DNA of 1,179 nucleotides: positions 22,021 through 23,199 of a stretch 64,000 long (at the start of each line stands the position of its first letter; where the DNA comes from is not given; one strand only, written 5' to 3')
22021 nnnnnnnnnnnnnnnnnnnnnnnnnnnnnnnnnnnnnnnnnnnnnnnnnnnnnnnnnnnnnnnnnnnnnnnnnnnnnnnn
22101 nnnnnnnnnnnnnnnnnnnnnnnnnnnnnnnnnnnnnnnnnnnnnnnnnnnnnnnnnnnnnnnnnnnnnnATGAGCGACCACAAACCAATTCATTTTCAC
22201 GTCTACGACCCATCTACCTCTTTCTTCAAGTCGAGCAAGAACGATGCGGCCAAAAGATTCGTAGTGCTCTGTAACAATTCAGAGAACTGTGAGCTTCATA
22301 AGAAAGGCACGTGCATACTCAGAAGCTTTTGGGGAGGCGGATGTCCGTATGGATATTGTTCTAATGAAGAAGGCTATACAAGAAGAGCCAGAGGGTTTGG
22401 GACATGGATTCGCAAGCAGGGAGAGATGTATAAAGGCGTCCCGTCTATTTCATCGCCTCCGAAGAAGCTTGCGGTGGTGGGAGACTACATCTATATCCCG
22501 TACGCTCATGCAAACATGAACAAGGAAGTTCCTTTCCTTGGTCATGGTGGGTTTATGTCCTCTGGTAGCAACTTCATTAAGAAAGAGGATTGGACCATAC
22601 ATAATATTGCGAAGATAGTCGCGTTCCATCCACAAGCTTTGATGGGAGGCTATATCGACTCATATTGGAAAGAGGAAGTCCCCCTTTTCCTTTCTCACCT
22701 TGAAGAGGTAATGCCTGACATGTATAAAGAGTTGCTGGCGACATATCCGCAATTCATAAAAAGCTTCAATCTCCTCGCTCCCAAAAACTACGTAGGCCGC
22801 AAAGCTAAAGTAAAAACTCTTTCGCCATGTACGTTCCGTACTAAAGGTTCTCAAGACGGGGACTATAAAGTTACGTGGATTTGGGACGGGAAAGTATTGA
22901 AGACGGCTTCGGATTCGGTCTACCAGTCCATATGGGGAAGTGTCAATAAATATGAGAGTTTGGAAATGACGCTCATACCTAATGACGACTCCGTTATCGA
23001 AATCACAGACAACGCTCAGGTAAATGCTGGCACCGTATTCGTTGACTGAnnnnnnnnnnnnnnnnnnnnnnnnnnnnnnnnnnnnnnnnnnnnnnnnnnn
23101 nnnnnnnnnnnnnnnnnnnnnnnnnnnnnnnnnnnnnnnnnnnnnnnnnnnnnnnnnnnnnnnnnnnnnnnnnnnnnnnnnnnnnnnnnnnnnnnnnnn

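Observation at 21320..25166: PP2C-like phosphatase and Hanks-type kinase pair separated by a Cys-rich protein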

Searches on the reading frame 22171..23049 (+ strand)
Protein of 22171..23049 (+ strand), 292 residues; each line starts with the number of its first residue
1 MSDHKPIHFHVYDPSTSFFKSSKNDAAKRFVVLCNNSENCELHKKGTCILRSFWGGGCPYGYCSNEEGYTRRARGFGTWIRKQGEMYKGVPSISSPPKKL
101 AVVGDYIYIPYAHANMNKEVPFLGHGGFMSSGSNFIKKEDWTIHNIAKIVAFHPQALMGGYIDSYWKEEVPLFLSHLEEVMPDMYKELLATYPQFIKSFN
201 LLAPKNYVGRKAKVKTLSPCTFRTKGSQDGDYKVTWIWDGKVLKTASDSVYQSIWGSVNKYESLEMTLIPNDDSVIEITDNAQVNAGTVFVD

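Call 3: search_protein_families(library=pfam, proteins=[window:22171-23049:+], max_evalue=1)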
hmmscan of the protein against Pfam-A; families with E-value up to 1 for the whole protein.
window:22171-23049:+ (292 aa): 0 families

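Call 4: search_protein_families(library=phrogs, proteins=[window:22171-23049:+], max_evalue=0.01)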
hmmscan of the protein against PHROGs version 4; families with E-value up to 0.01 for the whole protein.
window:22171-23049:+ (292 aa): 0 families

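Call 5: search_protein_families(library=padloc, proteins=[window:22171-23049:+], max_evalue=1)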
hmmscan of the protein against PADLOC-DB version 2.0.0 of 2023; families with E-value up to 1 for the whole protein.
window:22171-23049:+ (292 aa): 0 families

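Call 6: search_protein_families(library=ncbifam, proteins=[window:22171-23049:+], max_evalue=1)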
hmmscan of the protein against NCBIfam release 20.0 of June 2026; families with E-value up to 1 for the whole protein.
window:22171-23049:+ (292 aa): 0 families

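Call 20: find_homologous_proteins(query=window:22171-23049:+, max_evalue=0.001)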
Query window:22171-23049:+ (292 aa): 61 proteins with E <= 0.001 among 385 candidates.
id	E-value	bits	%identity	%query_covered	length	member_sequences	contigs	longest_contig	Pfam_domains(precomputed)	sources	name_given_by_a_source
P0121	2.5e-203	692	100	100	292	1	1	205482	-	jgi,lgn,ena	-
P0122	3.4e-105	370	55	99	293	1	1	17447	-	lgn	-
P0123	4.2e-103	363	55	99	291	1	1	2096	-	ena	-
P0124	4.2e-100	353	53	99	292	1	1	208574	-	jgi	jgi:hypothetical protein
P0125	7.4e-98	346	55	99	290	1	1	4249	-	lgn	-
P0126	4.5e-93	330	52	99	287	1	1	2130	-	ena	-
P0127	5.1e-90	320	48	99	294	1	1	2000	-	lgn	-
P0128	7.0e-87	310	48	100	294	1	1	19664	-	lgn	-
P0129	1.7e-83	299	54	80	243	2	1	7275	-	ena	-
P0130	2.5e-76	275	47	99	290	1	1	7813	-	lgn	-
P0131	2.7e-68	249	42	99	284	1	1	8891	-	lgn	-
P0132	9.5e-67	244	42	100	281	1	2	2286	-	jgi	jgi:hypothetical protein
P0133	3.6e-66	242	43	100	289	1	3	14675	-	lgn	-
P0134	6.4e-65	238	42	99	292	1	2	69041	-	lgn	-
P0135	6.2e-64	234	42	99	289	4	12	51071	-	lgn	-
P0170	7.0e-39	152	32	100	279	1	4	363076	-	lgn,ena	-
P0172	4.9e-38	149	35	94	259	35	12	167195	-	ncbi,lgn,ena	-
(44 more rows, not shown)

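Call 23: search_solved_structures(query=A2, max_evalue=1)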
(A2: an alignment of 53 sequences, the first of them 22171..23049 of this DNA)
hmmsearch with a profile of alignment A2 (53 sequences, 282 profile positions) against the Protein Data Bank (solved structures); distinct sequences matched with E-value up to 1: 2.
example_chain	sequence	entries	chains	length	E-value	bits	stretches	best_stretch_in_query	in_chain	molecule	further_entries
4h6j_A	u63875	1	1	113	0.12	14.8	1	127-189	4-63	HYPOXIA INDUCIBLE FACTOR 1-ALPHA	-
5xxb_D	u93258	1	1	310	0.51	12.6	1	170-250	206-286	Ribosomal protein uL18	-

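Call 38: predict_structure(alignment_id=A2)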
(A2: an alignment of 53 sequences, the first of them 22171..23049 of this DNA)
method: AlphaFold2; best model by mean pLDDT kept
length: 292 residues; sequences in the alignment: 53
mean_pLDDT: 93.1   pTM: 0.82
mean pLDDT of the five models: 93.1, 92.3, 91.8, 91.4, 91.4
residues with pLDDT >= 90: 242; 70-90: 39; 50-70: 11; < 50: 0
segments of 3 or more residues with pLDDT < 50: none
pLDDT, mean of each block of 10 residues (from residue 1): 92 92 95 97 96 87 97 97 98 95 97 96 93 96 98 94 95 95 98 97 90 97 79 91 91 70 91 95 94 83
secondary structure, 60 per line:
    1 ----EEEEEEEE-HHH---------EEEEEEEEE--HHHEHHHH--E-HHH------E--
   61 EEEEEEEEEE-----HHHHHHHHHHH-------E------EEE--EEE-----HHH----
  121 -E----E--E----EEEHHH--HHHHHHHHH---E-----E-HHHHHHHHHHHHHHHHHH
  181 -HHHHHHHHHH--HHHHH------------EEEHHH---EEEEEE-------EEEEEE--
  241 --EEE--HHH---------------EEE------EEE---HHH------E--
elements in order: E5-12 E26-34 H41-44 E61-70 H76-86 E101-103 E106-108 E135-137 H143-151 H163-180 H182-191 H194-198 E211-213 E220-225 E233-238 E243-245 E266-268 E275-277

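Call 72: find_encoding_contigs(protein=P0170, flank=6000, max_places=2)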
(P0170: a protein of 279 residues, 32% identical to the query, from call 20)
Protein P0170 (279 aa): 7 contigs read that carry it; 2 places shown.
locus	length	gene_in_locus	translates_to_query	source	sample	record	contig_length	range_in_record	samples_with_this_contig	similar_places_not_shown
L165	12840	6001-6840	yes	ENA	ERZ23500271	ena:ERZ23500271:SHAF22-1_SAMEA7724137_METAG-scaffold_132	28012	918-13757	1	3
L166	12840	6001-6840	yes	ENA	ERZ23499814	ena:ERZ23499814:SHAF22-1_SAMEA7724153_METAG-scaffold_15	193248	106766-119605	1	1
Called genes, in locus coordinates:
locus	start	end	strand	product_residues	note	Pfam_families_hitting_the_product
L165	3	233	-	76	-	-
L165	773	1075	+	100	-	-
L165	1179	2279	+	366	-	PF13186:SPASM (faint)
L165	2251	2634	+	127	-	-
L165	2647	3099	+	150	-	-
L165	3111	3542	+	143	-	-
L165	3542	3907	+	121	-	-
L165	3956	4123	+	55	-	-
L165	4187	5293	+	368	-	-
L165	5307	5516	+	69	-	-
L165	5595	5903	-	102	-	-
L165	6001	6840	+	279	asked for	-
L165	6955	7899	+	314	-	PF01507:PAPS_reduct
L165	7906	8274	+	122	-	-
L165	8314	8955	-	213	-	-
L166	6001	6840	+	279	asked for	-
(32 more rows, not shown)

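Call 73: find_encoding_contigs(protein=P0172, flank=6000, max_places=2)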
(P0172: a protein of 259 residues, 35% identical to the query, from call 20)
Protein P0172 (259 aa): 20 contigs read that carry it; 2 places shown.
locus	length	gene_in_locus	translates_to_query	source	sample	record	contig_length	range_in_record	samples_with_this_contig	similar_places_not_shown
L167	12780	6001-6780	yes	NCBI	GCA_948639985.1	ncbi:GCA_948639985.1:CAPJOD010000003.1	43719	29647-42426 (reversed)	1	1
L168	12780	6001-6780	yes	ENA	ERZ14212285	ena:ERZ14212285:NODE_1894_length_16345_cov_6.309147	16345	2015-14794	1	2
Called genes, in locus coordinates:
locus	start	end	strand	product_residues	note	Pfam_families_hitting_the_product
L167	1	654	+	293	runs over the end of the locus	PF01555:N6_N4_Mtase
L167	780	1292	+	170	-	PF18143:HAD_SAK_2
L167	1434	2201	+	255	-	-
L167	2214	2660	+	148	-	-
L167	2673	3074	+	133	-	-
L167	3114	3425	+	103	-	-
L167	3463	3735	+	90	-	-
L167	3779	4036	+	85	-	-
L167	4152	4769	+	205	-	PF01156:IU_nuc_hydro (weak)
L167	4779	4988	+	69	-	-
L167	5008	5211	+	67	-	-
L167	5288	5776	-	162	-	-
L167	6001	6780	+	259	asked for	-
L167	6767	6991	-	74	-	PF01507:PAPS_reduct (weak)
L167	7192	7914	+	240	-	PF01507:PAPS_reduct (weak)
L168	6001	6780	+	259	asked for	-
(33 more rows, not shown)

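Call 74: find_encoding_contigs(protein=P0124, flank=6000, max_places=2)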
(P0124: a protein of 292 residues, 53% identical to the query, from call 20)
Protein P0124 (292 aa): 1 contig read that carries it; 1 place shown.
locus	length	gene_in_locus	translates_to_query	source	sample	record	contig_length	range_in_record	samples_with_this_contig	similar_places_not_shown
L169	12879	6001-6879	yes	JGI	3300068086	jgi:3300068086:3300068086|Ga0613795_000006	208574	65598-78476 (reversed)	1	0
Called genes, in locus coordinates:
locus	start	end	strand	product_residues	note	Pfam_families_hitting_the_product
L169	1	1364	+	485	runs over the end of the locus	PF05406:WGR, PF02877:PARP_reg, PF00644:PARP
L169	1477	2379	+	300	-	-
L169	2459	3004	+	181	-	-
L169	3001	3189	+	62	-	-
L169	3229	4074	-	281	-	-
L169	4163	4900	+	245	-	-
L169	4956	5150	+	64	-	-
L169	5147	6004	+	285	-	PF13672:PP2C_2 (weak)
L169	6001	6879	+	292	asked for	-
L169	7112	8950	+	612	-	-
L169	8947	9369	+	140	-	-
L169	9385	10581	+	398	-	PF17767:NAPRTase_N, PF04095:NAPRTase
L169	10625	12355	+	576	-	PF00795:CN_hydrolase, PF02540:NAD_synthase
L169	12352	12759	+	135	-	-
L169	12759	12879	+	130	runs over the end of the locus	-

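Call 78: fold_search(model_id=the predicted structure, library=viral)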
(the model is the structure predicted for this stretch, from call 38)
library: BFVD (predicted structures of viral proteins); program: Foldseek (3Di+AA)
matches with E <= 10: 484; with E <= 0.001: 1
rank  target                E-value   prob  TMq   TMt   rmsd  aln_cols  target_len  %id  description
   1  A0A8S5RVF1            1.3e-18  1.00  0.70  0.61   4.7       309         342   24  Uncharacterized protein [Siphoviridae sp. ctHip2]
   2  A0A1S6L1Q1            1.7e-01  0.07  0.07  0.14  13.5        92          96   16  (no name in the UniProt tables at hand)
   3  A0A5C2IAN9            2.8e-01  0.13  0.13  0.23  14.5       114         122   12  (no name in the UniProt tables at hand)
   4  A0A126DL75            3.3e-01  0.07  0.10  0.15  12.8       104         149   13  (no name in the UniProt tables at hand)
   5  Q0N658                3.5e-01  0.14  0.14  0.23  10.3       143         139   10  A43R [Variola virus]
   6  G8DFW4                3.5e-01  0.08  0.11  0.12  15.7       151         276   12  (no name in the UniProt tables at hand)
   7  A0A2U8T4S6            4.0e-01  0.11  0.12  0.17  15.3       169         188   12  Uncharacterized protein [White spot syndrome virus]
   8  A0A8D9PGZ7            4.5e-01  0.28  0.12  0.15  13.5        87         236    8  RNA-directed RNA polymerase (Fragment) [Phlox pilosa virus 1]
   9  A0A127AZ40            4.5e-01  0.07  0.09  0.13  11.8        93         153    8  Uncharacterized protein [Bacillus phage SP-15]
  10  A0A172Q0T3            4.8e-01  0.06  0.08  0.15  13.3        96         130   14  Putative membrane protein [Acinetobacter phage vB_AbaM_ME3]
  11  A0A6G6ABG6            5.4e-01  0.06  0.09  0.09  12.3       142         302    9  Bro-n domain-containing protein [Borely moumouvirus]
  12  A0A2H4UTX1            5.7e-01  0.05  0.10  0.13  19.5       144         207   14  Uncharacterized protein [Bodo saltans virus]
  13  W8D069                6.4e-01  0.03  0.12  0.12  20.3       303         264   10  Uncharacterized protein [Erwinia phage PhiEaH1]
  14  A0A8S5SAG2            6.8e-01  0.04  0.10  0.15  16.9       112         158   14  Uncharacterized protein [Siphoviridae sp. ctgaY24]
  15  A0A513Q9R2            6.8e-01  0.03  0.08  0.10  15.9       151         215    8  Polyprotein 1a (Fragment) [Porcine torovirus]
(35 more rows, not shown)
